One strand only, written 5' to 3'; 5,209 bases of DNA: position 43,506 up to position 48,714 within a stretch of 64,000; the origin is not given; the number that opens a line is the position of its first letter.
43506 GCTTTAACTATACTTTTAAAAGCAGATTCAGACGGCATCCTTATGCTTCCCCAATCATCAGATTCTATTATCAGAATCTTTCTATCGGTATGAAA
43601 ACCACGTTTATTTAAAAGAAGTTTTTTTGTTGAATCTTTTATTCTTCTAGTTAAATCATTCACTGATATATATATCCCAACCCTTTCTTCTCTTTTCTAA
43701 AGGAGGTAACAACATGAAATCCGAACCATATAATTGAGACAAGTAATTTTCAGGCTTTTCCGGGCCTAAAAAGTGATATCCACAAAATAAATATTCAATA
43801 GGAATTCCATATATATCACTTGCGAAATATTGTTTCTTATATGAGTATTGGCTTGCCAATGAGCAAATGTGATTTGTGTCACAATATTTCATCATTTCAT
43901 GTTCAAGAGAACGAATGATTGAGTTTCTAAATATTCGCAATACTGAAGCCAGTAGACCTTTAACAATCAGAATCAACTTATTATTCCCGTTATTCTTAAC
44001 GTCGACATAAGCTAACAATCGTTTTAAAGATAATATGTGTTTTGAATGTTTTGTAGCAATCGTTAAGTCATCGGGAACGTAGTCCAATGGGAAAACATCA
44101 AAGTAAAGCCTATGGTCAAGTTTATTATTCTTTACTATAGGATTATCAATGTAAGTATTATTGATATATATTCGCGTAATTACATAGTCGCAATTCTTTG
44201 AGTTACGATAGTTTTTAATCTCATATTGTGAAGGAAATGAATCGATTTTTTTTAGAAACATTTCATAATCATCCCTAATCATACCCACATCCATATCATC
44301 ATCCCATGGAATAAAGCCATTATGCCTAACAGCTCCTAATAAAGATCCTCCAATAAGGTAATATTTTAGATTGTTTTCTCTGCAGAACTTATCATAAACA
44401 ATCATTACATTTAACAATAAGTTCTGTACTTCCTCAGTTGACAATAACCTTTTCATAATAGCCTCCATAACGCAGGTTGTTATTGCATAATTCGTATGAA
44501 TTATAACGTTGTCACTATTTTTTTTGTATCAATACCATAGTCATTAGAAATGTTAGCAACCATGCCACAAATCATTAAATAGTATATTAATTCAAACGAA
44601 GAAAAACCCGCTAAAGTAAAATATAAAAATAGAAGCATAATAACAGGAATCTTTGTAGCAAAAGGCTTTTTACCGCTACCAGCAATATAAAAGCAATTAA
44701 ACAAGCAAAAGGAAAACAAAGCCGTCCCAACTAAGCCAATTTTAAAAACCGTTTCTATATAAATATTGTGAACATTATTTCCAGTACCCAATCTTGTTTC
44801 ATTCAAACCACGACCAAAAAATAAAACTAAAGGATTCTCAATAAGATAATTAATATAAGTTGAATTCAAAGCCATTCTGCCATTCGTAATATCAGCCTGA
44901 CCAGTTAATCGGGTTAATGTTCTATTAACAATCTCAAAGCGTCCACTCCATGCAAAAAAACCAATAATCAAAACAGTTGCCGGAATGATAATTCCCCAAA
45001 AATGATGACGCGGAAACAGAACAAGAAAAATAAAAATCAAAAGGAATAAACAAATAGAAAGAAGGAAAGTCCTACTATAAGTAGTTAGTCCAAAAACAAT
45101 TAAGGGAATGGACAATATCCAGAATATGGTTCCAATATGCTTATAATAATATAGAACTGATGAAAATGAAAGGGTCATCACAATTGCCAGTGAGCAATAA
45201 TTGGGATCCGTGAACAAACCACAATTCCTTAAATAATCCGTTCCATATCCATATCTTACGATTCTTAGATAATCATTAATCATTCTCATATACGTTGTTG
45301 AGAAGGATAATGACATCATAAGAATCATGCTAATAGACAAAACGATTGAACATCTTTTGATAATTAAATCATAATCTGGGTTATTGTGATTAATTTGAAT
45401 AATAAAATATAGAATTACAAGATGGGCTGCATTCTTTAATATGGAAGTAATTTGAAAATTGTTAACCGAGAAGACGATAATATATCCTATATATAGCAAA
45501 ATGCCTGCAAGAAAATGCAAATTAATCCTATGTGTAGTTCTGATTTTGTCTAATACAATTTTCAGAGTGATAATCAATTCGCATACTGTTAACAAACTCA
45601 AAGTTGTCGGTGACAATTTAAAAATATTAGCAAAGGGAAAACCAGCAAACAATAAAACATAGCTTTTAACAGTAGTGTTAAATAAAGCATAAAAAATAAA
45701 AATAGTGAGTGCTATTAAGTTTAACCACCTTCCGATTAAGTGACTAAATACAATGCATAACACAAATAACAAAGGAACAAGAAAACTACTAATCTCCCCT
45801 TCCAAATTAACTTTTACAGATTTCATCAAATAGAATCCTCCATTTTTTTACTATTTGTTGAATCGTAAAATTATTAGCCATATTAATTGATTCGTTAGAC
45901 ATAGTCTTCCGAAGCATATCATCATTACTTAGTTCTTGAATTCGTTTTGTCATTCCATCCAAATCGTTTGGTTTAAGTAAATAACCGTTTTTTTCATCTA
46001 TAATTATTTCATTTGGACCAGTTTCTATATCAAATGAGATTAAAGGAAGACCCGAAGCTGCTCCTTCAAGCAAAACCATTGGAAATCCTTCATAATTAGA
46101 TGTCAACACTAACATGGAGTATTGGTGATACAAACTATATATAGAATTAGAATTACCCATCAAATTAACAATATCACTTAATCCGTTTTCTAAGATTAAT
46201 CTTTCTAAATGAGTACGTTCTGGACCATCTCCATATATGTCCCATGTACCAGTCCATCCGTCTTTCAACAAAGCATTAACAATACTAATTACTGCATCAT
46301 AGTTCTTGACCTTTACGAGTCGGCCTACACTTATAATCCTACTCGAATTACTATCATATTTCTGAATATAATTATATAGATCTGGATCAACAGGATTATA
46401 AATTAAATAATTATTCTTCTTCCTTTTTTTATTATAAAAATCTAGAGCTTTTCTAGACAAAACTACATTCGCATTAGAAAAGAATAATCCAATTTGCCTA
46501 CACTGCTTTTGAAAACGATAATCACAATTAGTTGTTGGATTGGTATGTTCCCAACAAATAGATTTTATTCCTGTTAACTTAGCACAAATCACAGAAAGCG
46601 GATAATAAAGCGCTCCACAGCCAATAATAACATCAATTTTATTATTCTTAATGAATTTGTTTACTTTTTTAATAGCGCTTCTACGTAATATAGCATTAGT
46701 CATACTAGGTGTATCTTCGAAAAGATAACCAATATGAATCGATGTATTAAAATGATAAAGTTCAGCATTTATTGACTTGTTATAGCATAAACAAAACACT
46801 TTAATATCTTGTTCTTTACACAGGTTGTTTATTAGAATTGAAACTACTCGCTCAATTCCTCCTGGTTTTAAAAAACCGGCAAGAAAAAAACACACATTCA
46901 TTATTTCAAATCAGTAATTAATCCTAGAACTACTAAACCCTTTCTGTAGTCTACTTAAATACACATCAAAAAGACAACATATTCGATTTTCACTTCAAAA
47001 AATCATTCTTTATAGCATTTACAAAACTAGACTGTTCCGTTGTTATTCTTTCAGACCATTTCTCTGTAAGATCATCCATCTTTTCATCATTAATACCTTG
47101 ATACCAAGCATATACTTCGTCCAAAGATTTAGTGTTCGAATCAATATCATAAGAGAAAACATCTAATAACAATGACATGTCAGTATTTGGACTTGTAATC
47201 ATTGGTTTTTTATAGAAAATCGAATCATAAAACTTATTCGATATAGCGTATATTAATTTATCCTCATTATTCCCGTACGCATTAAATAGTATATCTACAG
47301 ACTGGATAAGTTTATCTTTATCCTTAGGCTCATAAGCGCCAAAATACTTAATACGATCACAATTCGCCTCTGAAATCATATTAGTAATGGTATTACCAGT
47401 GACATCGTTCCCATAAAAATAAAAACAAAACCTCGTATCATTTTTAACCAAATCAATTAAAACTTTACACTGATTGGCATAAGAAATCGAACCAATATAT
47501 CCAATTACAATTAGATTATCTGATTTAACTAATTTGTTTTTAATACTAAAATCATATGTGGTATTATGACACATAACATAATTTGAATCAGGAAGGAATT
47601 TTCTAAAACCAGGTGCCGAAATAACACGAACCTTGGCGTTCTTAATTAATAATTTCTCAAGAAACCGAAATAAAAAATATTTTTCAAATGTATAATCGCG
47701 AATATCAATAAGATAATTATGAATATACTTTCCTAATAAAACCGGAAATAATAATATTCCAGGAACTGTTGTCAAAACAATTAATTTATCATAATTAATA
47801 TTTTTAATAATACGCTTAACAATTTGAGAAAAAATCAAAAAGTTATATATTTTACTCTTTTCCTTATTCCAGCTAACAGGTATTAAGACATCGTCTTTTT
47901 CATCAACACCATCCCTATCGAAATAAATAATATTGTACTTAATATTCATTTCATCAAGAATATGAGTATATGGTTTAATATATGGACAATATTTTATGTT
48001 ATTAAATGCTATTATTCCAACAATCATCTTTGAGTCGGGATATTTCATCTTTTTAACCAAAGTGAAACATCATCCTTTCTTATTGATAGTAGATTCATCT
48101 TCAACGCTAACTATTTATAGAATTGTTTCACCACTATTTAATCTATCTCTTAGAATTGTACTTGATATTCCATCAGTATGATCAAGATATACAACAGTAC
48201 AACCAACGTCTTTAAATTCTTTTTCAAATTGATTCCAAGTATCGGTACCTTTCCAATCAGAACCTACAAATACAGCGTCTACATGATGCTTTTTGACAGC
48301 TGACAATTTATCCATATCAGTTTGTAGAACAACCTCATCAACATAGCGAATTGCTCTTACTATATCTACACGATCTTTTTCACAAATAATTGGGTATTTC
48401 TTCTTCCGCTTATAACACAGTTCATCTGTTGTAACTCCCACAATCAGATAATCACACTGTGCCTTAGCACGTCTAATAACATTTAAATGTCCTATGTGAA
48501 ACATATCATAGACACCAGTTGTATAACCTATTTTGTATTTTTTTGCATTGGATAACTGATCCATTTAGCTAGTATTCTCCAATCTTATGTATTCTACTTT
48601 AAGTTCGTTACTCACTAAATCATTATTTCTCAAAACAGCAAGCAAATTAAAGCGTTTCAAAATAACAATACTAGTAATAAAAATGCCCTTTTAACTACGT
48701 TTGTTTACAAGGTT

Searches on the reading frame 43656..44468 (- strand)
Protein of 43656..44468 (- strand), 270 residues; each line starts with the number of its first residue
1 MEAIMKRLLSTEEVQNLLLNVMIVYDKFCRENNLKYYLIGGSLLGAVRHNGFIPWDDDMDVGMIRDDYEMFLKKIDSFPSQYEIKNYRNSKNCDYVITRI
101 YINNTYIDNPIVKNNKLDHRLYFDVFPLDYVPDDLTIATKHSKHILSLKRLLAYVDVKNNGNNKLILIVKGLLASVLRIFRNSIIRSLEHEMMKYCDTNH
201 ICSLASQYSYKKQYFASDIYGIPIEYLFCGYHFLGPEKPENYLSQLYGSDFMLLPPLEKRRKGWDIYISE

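Call 55: search_protein_families(library=pfam, proteins=[window:43656-44468:-], max_evalue=0.00001)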
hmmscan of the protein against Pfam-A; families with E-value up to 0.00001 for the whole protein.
window:43656-44468:- (270 aa): 1 family
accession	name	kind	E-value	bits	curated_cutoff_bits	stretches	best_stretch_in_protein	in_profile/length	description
PF04991.19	LicD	-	1.3e-41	143.6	22.6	1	29-248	1-227/227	LicD family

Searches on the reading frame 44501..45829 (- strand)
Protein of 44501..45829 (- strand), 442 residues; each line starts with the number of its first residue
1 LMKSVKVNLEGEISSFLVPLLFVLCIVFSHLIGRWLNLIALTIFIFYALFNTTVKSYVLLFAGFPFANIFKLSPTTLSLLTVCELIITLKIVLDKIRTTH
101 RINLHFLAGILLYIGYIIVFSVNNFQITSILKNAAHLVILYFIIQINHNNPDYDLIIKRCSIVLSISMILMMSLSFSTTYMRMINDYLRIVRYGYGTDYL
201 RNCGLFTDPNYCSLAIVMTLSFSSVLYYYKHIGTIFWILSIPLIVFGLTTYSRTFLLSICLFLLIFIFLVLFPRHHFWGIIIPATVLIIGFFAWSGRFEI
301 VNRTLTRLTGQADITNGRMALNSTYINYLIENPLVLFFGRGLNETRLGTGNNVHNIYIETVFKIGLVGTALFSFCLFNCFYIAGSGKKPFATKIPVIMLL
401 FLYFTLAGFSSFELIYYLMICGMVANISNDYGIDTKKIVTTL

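Call 55: search_protein_families(library=pfam, proteins=[window:44501-45829:-], max_evalue=0.00001)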
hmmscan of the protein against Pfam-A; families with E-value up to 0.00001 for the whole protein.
window:44501-45829:- (442 aa): 1 family
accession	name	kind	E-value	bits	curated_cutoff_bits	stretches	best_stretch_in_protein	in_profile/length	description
PF04932.20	Wzy_C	-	6.1e-11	42.8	31.7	1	240-372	3-148/149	O-Antigen ligase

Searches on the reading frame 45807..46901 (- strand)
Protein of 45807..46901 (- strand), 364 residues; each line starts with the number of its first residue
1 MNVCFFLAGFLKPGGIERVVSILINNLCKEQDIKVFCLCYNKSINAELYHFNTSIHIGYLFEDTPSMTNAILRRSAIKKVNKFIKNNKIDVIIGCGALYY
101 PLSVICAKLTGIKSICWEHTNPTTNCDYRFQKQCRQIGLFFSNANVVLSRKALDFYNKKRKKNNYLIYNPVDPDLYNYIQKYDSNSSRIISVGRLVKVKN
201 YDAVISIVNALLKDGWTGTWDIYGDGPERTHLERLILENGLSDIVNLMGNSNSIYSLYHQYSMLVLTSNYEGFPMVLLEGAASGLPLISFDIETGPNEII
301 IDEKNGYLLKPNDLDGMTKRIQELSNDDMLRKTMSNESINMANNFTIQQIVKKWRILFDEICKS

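Call 55: search_protein_families(library=pfam, proteins=[window:45807-46901:-], max_evalue=0.00001)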
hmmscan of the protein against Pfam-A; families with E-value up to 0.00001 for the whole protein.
window:45807-46901:- (364 aa): 3 families
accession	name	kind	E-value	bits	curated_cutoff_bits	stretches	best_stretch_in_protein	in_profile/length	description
PF00534.26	Glycos_transf_1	-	1.7e-31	109.5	26.4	1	184-339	13-170/172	Glycosyl transferases group 1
PF13692.12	Glyco_trans_1_4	-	6.3e-27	95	27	1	188-327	3-142/142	Glycosyl transferases group 1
PF13439.12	Glyco_transf_4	-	2.4e-08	34.7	28.5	1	13-174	1-169/170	Glycosyltransferase Family 4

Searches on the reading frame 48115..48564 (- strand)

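Call 55: search_protein_families(library=pfam, proteins=[window:48115-48564:-], max_evalue=0.00001)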
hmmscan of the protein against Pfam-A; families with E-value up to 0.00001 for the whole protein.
window:48115-48564:- (149 aa): 1 family
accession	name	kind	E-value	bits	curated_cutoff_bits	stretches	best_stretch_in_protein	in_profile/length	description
PF01467.32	CTP_transf_like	-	6.4e-22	78.6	21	1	14-141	1-133/133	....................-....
